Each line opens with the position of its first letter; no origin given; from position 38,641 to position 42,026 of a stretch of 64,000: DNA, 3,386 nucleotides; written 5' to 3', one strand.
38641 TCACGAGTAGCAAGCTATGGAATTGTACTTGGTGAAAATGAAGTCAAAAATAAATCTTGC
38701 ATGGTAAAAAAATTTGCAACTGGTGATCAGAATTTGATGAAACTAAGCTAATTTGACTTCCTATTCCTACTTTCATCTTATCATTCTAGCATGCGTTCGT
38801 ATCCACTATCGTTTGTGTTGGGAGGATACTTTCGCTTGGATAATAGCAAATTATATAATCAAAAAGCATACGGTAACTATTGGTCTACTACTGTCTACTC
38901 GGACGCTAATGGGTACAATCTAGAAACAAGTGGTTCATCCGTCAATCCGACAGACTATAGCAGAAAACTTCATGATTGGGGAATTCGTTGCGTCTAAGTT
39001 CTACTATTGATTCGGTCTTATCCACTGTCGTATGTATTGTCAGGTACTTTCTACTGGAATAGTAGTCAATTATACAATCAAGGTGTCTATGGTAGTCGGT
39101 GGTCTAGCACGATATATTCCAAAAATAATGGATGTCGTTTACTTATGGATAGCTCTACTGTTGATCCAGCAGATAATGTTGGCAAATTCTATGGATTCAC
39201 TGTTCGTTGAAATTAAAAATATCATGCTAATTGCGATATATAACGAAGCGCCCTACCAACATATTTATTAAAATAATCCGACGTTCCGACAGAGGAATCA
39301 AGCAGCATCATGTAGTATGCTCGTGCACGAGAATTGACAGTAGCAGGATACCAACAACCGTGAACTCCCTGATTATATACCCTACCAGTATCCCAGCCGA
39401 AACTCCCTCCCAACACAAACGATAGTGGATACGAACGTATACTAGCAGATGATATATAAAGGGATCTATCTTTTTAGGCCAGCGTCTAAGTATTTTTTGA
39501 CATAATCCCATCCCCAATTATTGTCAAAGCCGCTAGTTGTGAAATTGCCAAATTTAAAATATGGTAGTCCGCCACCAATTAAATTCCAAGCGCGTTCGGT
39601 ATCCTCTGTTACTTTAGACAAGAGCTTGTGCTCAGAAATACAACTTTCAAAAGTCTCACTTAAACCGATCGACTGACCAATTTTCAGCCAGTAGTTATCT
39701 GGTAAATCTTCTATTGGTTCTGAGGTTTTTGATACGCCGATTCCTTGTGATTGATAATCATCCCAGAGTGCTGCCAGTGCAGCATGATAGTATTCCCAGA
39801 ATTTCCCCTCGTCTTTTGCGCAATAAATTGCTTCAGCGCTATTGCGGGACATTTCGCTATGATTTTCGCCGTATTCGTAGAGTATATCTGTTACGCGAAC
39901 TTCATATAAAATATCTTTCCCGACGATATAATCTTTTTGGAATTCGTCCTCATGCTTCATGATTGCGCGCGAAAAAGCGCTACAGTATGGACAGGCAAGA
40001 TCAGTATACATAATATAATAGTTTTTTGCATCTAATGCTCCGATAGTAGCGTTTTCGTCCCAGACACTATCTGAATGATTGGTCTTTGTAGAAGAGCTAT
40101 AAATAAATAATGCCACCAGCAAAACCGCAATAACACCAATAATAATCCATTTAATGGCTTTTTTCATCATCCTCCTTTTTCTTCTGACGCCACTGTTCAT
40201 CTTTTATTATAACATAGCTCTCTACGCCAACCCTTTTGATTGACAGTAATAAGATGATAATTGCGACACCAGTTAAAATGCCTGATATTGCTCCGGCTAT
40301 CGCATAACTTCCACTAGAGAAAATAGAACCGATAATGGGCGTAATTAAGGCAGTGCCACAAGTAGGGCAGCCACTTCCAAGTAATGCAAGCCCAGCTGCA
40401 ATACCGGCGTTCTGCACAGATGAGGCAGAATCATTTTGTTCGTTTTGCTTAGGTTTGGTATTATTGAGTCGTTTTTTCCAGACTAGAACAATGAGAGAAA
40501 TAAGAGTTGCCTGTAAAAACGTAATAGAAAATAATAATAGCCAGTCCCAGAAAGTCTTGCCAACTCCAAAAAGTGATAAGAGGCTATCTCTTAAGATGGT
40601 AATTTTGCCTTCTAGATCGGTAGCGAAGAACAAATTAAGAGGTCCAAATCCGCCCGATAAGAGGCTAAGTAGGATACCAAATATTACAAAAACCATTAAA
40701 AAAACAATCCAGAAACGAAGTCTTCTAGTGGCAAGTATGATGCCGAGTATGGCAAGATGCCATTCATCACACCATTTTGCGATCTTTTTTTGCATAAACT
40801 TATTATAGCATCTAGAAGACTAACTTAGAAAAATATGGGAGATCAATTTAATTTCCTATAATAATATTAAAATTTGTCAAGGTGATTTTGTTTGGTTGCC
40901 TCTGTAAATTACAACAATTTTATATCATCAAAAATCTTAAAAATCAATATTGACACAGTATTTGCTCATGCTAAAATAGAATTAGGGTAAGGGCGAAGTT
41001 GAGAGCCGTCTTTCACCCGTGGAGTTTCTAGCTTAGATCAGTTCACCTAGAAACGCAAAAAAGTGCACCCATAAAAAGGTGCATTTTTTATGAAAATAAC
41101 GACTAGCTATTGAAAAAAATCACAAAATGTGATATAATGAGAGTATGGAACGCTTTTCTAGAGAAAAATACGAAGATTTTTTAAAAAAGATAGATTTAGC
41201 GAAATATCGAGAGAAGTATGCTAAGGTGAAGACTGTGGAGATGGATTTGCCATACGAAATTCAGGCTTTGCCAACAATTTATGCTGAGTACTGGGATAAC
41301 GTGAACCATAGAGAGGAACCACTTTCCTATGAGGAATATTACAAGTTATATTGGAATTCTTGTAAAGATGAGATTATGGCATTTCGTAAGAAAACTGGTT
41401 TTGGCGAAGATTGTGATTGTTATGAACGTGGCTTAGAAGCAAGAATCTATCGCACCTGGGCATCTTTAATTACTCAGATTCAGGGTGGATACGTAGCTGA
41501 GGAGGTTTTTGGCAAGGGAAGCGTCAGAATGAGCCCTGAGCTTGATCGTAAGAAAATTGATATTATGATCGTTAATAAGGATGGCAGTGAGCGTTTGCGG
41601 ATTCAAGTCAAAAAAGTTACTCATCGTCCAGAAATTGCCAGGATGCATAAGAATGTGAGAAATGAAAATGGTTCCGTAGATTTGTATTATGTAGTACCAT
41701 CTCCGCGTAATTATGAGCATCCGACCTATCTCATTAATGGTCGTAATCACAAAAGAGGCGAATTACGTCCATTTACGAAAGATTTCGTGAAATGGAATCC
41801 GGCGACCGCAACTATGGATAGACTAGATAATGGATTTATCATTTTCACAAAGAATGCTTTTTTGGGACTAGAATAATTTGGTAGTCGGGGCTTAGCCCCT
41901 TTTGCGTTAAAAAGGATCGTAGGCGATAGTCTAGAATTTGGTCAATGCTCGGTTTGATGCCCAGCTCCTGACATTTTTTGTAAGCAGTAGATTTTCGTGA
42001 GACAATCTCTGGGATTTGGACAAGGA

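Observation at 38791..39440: Array of three silent, perfectly collinear variable C-terminal cassettes (CLec/FISUMP-like tips)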

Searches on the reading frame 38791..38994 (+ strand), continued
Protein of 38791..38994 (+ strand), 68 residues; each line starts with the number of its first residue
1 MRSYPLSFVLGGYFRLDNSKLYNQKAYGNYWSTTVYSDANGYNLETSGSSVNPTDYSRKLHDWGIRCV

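Call 77: list_cluster_members(proteins=[P0003, P0004, P0005, P0006, P0009, P0010, P0069, P0132, P0139, P0016])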
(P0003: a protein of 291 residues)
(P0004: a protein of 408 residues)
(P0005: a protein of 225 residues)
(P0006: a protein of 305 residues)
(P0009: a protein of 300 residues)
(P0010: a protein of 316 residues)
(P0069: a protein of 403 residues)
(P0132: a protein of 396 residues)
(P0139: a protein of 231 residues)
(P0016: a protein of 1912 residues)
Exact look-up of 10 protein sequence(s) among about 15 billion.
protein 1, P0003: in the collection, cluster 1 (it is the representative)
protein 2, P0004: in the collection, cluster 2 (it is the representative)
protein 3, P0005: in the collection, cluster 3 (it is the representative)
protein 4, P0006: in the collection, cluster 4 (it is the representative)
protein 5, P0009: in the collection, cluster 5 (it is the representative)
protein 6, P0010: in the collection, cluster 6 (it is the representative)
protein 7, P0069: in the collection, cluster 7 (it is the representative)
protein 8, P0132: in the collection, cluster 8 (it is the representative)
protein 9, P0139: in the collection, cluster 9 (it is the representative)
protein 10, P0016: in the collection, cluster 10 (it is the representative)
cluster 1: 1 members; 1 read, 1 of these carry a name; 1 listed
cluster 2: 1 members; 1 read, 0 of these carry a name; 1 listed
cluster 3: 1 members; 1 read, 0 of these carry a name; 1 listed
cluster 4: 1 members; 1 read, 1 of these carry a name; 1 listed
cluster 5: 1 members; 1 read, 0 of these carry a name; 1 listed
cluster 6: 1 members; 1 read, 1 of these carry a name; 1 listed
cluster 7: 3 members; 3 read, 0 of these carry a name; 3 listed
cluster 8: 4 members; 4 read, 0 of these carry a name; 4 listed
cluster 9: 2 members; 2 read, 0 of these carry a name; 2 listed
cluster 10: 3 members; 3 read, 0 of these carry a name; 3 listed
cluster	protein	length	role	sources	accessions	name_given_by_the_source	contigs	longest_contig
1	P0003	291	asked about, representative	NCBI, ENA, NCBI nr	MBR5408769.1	hypothetical protein IK112_02355 [Candidatus Saccharibacteria bacterium] | hypothetical protein [Candidatus Saccharibacteria bacterium]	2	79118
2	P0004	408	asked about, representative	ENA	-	-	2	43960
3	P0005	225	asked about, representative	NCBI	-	-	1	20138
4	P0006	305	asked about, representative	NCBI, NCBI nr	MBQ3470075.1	hypothetical protein IJH16_03880 [Candidatus Saccharibacteria bacterium] | hypothetical protein [Candidatus Saccharibacteria bacterium]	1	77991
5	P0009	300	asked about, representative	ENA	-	-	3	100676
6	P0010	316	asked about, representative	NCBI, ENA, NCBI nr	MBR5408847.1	hypothetical protein IK112_02790 [Candidatus Saccharibacteria bacterium] | hypothetical protein [Candidatus Saccharibacteria bacterium]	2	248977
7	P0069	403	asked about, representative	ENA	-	-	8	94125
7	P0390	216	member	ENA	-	-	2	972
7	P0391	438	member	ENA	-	-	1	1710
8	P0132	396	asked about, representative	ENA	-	-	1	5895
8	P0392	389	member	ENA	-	-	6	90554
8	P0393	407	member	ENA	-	-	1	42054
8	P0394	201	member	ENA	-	-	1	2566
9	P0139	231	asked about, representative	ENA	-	-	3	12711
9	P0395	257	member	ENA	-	-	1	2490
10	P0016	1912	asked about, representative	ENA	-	-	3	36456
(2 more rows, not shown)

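Call 82: find_encoding_contigs(protein=P0166, flank=10000, max_places=2)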
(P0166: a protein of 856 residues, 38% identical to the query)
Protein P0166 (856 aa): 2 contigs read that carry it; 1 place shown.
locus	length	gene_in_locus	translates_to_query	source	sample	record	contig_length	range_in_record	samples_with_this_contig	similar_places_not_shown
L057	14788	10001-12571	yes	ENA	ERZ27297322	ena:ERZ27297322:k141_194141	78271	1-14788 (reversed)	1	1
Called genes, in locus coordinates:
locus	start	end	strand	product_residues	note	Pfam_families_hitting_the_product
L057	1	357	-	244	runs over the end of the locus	PF02463:SMC_N (faint), PF00005:ABC_tran, PF13304:AAA_21 (faint)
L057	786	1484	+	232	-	-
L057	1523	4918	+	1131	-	-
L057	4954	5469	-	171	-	PF01592:NifU_N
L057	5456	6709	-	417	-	PF00266:Aminotran_5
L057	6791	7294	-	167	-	PF13353:Fer4_12, PF04055:Radical_SAM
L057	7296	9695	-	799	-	PF03477:ATP-cone, PF13597:NRDD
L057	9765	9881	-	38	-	-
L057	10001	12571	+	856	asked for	PF09603:Fib_succ_major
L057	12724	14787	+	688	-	?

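Call 83: find_encoding_contigs(protein=P0172, flank=10000, max_places=2)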
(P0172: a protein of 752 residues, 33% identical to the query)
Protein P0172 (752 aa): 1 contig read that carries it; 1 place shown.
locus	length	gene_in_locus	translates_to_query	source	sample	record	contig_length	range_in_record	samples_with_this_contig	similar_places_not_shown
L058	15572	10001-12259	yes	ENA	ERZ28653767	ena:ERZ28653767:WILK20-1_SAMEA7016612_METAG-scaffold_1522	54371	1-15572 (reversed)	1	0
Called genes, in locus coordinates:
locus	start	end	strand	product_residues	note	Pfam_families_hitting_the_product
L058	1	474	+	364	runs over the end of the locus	PF13742:tRNA_anti_2, PF01336:tRNA_anti-codon, PF02601:Exonuc_VII_L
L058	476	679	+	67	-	PF02609:Exonuc_VII_S (weak)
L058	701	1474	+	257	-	-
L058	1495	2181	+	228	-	PF02518:HATPase_c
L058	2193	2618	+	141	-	PF00072:Response_reg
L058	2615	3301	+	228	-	PF11967:RecO_N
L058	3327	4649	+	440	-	PF28494:GlyRS_ins_1 (faint), PF00587:tRNA-synt_2b, PF03129:HGTP_anticodon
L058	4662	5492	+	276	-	-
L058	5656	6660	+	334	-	PF00078:RVT_1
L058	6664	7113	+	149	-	-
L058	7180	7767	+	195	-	PF01936:NYN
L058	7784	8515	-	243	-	-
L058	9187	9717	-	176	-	PF00719:Pyrophosphatase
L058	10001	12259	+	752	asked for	-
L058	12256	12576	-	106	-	-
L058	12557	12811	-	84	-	-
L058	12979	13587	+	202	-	-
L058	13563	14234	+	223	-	-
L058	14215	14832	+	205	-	-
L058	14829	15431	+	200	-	-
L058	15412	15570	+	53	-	?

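Call 87: predict_structure(alignment_id=A7)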
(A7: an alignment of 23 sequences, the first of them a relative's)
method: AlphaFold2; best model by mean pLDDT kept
length: 681 residues; sequences in the alignment: 23
mean_pLDDT: 69.7   pTM: 0.65
mean pLDDT of the five models: 69.7, 60.1, 60.1, 59.3, 55.6
residues with pLDDT >= 90: 145; 70-90: 270; 50-70: 93; < 50: 173
segments of 3 or more residues with pLDDT < 50: 1-76, 278-281, 498-525, 560-568, 604-608, 625-673
pLDDT, mean of each block of 10 residues (from residue 1): 29 28 27 28 31 33 39 51 71 70 86 79 79 86 85 89 91 91 89 84 90 86 82 85 89 82 77 60 81 89 86 73 92 93 85 76 94 90 86 94 94 93 90 70 63 83 86 71 85 61 37 42 50 82 62 57 47 82 70 77 53 74 46 40 32 29 40 63 84
secondary structure, 60 per line:
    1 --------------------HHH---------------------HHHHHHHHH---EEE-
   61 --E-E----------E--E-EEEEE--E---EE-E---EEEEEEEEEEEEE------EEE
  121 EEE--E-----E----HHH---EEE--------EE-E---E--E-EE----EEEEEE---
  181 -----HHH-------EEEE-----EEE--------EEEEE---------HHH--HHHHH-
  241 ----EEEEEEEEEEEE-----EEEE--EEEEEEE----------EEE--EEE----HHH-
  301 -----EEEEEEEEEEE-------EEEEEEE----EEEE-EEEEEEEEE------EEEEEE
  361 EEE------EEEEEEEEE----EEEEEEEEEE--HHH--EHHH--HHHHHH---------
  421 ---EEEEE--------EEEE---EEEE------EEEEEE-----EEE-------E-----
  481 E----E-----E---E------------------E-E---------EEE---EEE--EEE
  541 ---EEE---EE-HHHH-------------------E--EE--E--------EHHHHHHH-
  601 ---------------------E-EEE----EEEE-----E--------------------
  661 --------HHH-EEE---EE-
elements in order (helices of 4 or more, strands of 3 or more residues): H45-53 E57-59 E81-85 E99-111 E118-123 E143-145 E172-177 E196-199 E205-207 E216-220 H235-239 E245-256 E262-265 E268-274 E285-287 E290-292 E306-316 E324-330 E335-338 E340-348 E355-363 E370-378 E383-392 H406-411 E424-428 E437-440 E444-447 E454-459 E465-467 E527-529 E533-535 E538-540 E544-546 H553-556 H593-599 E624-626 E631-634 E673-675

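Call 89: search_protein_families(library=pfam, proteins=[P0151, P0155, P0172, L058:7784-8515:-, L058:13563-14234:+, P0003, L046:12137-12988:+, L046:12960-14141:+], max_evalue=0.01)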
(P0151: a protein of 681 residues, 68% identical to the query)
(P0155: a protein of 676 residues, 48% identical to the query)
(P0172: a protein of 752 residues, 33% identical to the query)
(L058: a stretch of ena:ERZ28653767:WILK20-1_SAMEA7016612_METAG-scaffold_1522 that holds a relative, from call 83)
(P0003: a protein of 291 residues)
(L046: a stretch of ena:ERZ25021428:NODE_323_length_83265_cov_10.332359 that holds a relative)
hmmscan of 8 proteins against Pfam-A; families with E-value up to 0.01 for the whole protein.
P0151 (681 aa): 1 family
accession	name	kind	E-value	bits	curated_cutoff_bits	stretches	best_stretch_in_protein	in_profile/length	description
PF09603.15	Fib_succ_major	-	1.9e-06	28.7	33.9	1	463-679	5-186/187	Fibrobacter succinogenes major domain (Fib_succ_major)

P0155 (676 aa): 1 family
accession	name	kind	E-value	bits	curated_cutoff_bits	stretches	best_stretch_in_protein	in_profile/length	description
PF09603.15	Fib_succ_major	-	9.7e-06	26.4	33.9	1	450-670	5-186/187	Fibrobacter succinogenes major domain (Fib_succ_major)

P0172 (752 aa): 0 families

L058:7784-8515:- (243 aa): 0 families

L058:13563-14234:+ (223 aa): 0 families

P0003 (291 aa): 0 families

L046:12137-12988:+ (283 aa): 0 families

L046:12960-14141:+ (393 aa): 1 family
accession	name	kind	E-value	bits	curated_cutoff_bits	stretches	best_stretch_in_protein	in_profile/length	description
PF00078.32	RVT_1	-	4e-06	27.1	29.6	1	115-330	34-203/205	Reverse transcriptase (RNA-dependent DNA polymerase)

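Call 90: fold_search(model_id=the predicted structure, library=pdb)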
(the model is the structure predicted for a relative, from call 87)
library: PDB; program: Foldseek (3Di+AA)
matches with E <= 10: 2000; with E <= 0.001: 5
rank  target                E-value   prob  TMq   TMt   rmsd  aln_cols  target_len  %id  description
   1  6oo0_H                3.2e-04  0.63  0.11  0.21  20.1       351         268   11  Crystal structure of bovine Fab NC-Cow1 (released 2020-04-01)
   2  8ecz_H                4.9e-04  0.69  0.12  0.24  20.6       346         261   12  Bovine Fab 4C1 (released 2023-09-20)
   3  8ee1_B                6.4e-04  0.66  0.11  0.24  17.5       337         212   11  KS-AT didomain from module 2 of the 6-deoxyerythronolide B synthase in complex with antibody fragment AA5 (released 2023-05-31)
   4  9eze_B                8.5e-04  0.66  0.11  0.24  16.4       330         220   13  Structure of subdomain 3 of the Plasmodium vivx Duffy binding protein (PvDBP) bound to human antibody DB9 (released 2025-10-29)
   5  8ed1_H                8.9e-04  0.44  0.11  0.21  23.4       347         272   11  Bovine Fab 5C1 (released 2023-09-20)
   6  8sj4_F                1.1e-03  0.60  0.11  0.22  17.2       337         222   12  8F3-1H9-Ara h 6 (released 2024-12-25)
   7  5jxa_H                1.2e-03  0.63  0.11  0.23  18.2       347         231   11  Crystal structure of ligand-free VRC03 antigen-binding fragment. (released 2016-07-27)
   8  4mmz_A                1.2e-03  0.38  0.09  0.08  23.4       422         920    8  Integrin AlphaVBeta3 ectodomain bound to an antagonistic tenth domain of Fibronectin (released 2014-03-26)
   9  9b74_H                1.4e-03  0.72  0.12  0.26  14.7       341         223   10  Crystal structure of humanized 44H10 Fab Version 14 (released 2024-08-07)
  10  4ogy_H                1.5e-03  0.60  0.11  0.24  17.2       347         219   11  Crystal structure of Fab DX-2930 in complex with human plasma kallikrein at 2.1 Angstrom resolution (released 2014-07-09)
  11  7vsu_D                1.5e-03  0.54  0.11  0.22  16.3       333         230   13  Crystal structure of Fab fragment of anti-mesothelin antibody (released 2021-12-15)
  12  8hpf_H                1.5e-03  0.63  0.12  0.26  16.3       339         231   11  Cryo-EM structure of SARS-CoV-2 Omicron BA.2 RBD in complex with fab L4.65 and L5.34 (released 2023-12-20)
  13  8tii_H                1.5e-03  0.57  0.11  0.24  17.5       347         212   10  Human ACKR3 phosphorylated by GRK2 in complex with Arrestin2 in nanodisc (released 2025-01-22)
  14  2qqn_H                1.6e-03  0.69  0.12  0.26  17.0       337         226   12  Neuropilin-1 b1 Domain in Complex with a VEGF-Blocking Fab (released 2007-11-20)
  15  6mub_H                1.6e-03  0.57  0.11  0.23  17.2       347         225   11  Anti-HIV-1 Fab 2G12 + Man5 re-refinement (released 2018-10-31)
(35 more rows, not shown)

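Call 94: find_encoding_contigs(protein=P0175, flank=10000, max_places=1)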
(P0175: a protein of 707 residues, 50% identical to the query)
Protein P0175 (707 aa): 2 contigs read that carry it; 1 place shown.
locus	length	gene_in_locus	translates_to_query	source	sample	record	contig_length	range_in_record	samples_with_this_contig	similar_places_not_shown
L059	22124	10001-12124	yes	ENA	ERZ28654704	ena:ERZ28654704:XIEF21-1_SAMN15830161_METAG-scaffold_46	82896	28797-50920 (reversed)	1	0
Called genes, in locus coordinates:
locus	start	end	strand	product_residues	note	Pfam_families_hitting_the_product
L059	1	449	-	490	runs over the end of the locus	PF13328:HD_4, PF01966:HD, PF04607:RelA_SpoT, PF02824:TGS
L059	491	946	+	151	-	PF00075:RNase_H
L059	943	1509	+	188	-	-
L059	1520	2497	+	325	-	PF16162:KwaB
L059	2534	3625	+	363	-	PF03706:LPG_synthase_TM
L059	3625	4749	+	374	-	PF13742:tRNA_anti_2, PF01336:tRNA_anti-codon, PF02601:Exonuc_VII_L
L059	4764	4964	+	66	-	PF02609:Exonuc_VII_S (weak)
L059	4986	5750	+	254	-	-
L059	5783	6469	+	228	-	PF02518:HATPase_c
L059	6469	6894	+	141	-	PF00072:Response_reg (weak)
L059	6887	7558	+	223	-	PF11967:RecO_N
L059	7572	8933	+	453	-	PF28494:GlyRS_ins_1 (faint), PF00587:tRNA-synt_2b, PF03129:HGTP_anticodon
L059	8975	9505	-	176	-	PF00719:Pyrophosphatase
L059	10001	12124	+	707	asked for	PF09603:Fib_succ_major (weak)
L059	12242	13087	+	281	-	-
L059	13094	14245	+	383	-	PF00078:RVT_1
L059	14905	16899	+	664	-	PF09603:Fib_succ_major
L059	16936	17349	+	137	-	-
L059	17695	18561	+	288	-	PF01795:Methyltransf_5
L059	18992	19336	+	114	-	-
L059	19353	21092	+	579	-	PF03717:PBP_dimer, PF00905:Transpeptidase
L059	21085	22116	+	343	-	PF00953:Glycos_transf_4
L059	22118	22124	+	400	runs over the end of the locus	PF01098:FTSW_RODA_SPOVE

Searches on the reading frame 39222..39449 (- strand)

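Call 6: search_protein_families(library=pfam, proteins=[window:39222-39449:-], max_evalue=10)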
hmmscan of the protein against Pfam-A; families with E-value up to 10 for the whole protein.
window:39222-39449:- (75 aa): 1 family
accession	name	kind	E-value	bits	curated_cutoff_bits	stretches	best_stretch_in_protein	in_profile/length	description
PF05641.18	Agenet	-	0.0061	17.4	27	1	26-48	10-33/61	Agenet domain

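Call 7: search_protein_families(library=ncbifam, proteins=[window:39222-39449:-], max_evalue=10)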
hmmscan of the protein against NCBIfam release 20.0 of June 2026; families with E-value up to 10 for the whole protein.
window:39222-39449:- (75 aa): 0 families

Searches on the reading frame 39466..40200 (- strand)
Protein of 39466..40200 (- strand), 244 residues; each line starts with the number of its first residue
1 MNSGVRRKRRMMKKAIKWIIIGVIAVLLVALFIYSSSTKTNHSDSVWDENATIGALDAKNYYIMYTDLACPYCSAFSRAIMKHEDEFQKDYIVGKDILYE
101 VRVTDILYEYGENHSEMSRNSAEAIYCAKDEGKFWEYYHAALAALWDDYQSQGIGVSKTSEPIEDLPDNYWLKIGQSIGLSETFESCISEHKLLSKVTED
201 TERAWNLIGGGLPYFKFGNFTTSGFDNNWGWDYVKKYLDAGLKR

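Call 24: search_protein_families(library=pfam, proteins=[window:39466-40200:-], max_evalue=0.001)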
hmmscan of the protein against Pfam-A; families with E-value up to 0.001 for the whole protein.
window:39466-40200:- (244 aa): 2 families
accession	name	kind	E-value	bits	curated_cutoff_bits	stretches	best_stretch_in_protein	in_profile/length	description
PF13462.12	Thioredoxin_4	-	7.5e-09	36.4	23.2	1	50-204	5-132/165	Thioredoxin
PF18895.5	T4SS_pilin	-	0.00031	21.2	26.6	1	4-33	39-68/71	Type IV secretion system pilin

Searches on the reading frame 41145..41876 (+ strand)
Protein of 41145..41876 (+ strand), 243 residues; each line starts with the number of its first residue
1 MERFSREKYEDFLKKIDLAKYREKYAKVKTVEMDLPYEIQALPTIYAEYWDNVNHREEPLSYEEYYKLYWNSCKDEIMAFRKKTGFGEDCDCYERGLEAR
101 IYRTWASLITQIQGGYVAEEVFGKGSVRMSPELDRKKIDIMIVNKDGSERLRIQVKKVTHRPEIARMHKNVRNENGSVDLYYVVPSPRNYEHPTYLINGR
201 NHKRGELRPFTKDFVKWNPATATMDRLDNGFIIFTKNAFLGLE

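Call 24: search_protein_families(library=pfam, proteins=[window:41145-41876:+], max_evalue=0.001)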
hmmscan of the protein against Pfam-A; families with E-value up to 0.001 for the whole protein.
window:41145-41876:+ (243 aa): 2 families
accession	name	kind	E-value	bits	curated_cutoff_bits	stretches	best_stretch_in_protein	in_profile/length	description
PF09573.16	RE_TaqI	-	1.7e-35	123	26.1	1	7-238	2-221/229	TaqI restriction endonuclease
PF18154.6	pPIWI_RE_REase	-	3.1e-06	27.6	26.1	1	126-206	17-94/117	REase associating with pPIWI_RE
